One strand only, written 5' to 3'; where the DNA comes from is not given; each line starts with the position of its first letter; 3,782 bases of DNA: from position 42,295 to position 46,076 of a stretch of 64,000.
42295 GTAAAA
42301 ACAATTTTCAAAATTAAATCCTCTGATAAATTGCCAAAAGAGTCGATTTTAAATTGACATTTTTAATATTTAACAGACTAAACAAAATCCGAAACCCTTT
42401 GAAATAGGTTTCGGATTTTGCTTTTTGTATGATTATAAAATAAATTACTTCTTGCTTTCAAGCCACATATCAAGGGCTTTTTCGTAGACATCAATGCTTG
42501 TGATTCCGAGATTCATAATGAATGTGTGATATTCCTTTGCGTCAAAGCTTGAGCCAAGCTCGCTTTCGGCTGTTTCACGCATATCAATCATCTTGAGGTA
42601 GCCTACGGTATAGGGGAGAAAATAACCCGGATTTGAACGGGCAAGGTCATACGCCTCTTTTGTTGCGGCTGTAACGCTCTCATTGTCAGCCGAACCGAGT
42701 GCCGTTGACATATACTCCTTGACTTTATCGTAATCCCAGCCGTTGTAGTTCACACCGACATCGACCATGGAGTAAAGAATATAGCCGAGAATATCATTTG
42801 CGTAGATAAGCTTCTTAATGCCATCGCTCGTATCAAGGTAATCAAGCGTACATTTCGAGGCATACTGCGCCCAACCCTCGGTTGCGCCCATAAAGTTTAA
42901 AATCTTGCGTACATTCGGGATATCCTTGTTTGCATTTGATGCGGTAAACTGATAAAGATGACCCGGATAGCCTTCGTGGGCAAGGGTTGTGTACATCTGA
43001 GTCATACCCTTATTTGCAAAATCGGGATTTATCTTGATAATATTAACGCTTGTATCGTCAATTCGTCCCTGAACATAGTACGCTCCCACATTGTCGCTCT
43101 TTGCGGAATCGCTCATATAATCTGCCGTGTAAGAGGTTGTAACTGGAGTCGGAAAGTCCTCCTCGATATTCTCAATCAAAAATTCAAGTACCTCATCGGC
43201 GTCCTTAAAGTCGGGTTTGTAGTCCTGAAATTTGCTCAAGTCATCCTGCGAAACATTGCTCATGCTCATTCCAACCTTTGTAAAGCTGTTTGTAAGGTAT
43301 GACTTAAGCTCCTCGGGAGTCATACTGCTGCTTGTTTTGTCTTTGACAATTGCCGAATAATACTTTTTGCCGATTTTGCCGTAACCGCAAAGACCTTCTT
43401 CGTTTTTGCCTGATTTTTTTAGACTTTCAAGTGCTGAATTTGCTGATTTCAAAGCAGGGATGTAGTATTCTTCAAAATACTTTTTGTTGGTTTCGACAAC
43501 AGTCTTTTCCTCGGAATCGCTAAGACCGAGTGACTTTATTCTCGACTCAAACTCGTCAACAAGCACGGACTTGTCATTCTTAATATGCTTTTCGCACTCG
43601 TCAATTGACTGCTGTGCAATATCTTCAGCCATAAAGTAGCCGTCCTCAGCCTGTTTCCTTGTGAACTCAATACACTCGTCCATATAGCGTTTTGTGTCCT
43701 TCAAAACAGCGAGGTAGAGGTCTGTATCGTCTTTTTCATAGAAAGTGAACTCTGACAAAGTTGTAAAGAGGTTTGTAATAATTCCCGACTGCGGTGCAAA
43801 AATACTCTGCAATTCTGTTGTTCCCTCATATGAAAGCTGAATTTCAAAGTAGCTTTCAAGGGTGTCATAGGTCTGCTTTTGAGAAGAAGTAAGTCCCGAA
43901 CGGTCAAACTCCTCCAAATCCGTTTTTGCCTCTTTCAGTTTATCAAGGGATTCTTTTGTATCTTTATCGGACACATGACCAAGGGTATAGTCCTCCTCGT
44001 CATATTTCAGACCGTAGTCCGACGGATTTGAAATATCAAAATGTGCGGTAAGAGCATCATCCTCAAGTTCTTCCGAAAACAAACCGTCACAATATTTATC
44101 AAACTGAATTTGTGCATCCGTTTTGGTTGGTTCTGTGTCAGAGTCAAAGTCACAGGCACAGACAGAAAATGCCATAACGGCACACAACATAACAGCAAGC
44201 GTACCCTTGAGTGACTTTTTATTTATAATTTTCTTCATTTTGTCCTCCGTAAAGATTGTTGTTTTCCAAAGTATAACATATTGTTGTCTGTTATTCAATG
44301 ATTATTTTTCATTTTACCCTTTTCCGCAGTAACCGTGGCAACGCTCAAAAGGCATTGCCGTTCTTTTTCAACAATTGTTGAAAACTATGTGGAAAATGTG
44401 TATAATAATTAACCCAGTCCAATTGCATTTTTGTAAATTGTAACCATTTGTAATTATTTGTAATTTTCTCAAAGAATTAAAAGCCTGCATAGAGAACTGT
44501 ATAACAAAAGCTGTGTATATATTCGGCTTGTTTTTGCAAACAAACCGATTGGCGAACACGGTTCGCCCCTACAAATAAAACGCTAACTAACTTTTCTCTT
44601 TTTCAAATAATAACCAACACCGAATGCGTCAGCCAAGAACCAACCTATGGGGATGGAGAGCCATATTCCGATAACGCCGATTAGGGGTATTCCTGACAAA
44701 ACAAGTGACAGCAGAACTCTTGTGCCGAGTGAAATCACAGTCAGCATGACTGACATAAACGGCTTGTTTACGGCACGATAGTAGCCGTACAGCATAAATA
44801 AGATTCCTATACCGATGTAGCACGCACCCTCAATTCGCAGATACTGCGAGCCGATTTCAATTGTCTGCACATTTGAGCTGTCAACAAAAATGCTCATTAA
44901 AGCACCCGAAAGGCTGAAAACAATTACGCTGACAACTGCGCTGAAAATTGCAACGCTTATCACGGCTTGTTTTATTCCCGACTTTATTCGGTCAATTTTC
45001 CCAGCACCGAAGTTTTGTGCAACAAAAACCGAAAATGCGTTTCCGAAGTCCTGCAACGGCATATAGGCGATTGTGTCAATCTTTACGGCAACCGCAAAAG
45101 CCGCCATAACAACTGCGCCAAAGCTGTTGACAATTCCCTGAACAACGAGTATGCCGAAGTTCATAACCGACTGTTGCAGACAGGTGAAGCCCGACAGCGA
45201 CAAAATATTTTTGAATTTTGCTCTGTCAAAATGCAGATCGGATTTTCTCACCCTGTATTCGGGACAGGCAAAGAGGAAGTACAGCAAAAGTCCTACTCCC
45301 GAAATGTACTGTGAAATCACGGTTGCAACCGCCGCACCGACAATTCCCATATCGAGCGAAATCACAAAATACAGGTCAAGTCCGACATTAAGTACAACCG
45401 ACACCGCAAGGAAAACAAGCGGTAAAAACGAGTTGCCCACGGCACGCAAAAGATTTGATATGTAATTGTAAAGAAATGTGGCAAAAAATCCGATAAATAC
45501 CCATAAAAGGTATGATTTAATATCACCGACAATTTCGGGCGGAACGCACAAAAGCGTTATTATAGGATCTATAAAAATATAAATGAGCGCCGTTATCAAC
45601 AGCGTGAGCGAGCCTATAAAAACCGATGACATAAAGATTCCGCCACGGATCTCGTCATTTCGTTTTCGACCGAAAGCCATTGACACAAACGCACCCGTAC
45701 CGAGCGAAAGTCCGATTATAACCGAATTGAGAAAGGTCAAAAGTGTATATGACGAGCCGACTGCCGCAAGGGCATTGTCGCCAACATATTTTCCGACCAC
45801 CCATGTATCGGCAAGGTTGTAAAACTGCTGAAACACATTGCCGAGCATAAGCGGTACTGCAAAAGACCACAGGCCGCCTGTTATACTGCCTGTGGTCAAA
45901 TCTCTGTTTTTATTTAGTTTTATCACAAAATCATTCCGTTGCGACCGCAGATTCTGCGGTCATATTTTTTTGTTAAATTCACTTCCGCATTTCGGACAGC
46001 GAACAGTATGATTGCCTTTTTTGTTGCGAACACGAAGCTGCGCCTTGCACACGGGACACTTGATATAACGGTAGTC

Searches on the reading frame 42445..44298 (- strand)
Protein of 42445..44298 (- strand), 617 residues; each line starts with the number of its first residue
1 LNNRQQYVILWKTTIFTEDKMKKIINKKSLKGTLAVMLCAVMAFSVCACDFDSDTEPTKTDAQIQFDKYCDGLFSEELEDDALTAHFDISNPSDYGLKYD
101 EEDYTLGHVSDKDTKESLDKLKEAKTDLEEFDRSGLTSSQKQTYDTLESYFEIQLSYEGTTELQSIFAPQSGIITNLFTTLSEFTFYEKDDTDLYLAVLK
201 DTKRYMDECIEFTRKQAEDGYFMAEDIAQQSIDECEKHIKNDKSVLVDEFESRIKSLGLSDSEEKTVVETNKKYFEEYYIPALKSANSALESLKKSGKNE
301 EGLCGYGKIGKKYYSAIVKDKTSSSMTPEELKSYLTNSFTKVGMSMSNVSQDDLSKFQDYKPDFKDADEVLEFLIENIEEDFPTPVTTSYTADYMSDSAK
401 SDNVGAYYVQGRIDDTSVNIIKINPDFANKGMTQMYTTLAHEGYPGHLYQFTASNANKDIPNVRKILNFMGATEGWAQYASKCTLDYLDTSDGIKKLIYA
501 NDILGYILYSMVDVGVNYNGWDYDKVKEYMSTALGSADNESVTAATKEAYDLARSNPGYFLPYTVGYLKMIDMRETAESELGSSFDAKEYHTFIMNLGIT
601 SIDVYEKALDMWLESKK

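Call 14: search_protein_families(library=pfam, proteins=[window:42445-44298:-])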
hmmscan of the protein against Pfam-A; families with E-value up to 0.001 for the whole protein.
window:42445-44298:- (617 aa): 1 family
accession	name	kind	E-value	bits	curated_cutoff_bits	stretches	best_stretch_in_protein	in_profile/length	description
PF05960.17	DUF885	-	2.4e-76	258.9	32.4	1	95-608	7-531/532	Bacterial protein of unknown function (DUF885)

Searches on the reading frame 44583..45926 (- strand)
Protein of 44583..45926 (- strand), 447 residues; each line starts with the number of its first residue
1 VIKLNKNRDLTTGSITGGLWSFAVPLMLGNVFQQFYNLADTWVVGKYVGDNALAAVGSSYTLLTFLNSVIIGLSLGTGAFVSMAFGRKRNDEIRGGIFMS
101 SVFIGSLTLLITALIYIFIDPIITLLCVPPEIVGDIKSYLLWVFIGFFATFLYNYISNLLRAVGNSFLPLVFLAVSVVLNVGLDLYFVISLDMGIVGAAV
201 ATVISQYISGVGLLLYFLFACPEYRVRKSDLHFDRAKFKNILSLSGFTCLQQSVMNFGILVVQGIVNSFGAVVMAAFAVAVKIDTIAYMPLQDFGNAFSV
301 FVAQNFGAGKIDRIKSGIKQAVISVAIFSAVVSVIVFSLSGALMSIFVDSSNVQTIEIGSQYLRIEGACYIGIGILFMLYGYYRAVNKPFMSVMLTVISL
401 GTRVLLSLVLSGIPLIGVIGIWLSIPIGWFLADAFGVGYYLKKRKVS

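Call 14: search_protein_families(library=pfam, proteins=[window:44583-45926:-])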
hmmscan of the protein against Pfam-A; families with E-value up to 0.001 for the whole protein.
window:44583-45926:- (447 aa): 1 family
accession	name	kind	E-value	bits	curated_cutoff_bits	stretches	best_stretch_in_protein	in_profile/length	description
PF01554.23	MatE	-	2e-45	154.8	24.9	2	25-184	1-159/161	MatE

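Call 45: find_encoding_contigs(protein=window:44583-45926:-, flank=2500, max_places=10)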
Protein window:44583-45926:- (447 aa): 23 contigs read that carry it; 8 places shown.
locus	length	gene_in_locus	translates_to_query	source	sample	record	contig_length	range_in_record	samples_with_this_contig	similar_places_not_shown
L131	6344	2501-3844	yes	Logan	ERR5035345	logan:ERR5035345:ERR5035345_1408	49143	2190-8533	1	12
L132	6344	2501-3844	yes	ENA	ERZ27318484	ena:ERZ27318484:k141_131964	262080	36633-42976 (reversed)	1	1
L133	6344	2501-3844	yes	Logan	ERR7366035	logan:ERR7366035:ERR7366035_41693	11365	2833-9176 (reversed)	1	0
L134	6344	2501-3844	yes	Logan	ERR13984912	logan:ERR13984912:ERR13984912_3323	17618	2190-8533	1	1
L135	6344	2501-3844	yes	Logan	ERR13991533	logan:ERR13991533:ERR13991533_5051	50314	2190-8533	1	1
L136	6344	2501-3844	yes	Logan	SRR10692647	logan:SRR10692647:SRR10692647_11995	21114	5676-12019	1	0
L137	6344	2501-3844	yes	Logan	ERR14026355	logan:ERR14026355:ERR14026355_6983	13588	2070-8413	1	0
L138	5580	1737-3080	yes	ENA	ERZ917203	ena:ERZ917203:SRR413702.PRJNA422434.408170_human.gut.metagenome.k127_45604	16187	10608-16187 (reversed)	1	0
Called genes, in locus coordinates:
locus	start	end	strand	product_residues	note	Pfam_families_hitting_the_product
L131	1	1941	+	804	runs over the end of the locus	PF02574:S-methyl_trans, PF00809:Pterin_bind, PF02607:B12-binding_2, PF02310:B12-binding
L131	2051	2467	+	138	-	PF21344:Zn_ribbon_LysW (weak)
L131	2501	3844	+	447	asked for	PF01554:MatE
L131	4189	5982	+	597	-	PF05960:DUF885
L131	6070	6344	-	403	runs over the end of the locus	-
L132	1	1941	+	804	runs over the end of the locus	PF02574:S-methyl_trans, PF00809:Pterin_bind, PF02607:B12-binding_2, PF02310:B12-binding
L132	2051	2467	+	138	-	PF21344:Zn_ribbon_LysW (weak)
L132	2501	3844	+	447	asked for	PF01554:MatE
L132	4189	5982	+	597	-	PF05960:DUF885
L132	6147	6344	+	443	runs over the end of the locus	PF01554:MatE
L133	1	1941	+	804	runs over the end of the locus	PF02574:S-methyl_trans, PF00809:Pterin_bind, PF02607:B12-binding_2, PF02310:B12-binding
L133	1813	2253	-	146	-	-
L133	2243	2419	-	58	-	-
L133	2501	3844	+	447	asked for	PF01554:MatE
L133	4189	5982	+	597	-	PF05960:DUF885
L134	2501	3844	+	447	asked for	PF01554:MatE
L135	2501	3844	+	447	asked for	PF01554:MatE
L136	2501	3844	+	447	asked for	PF01554:MatE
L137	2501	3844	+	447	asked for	PF01554:MatE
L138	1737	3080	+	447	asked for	PF01554:MatE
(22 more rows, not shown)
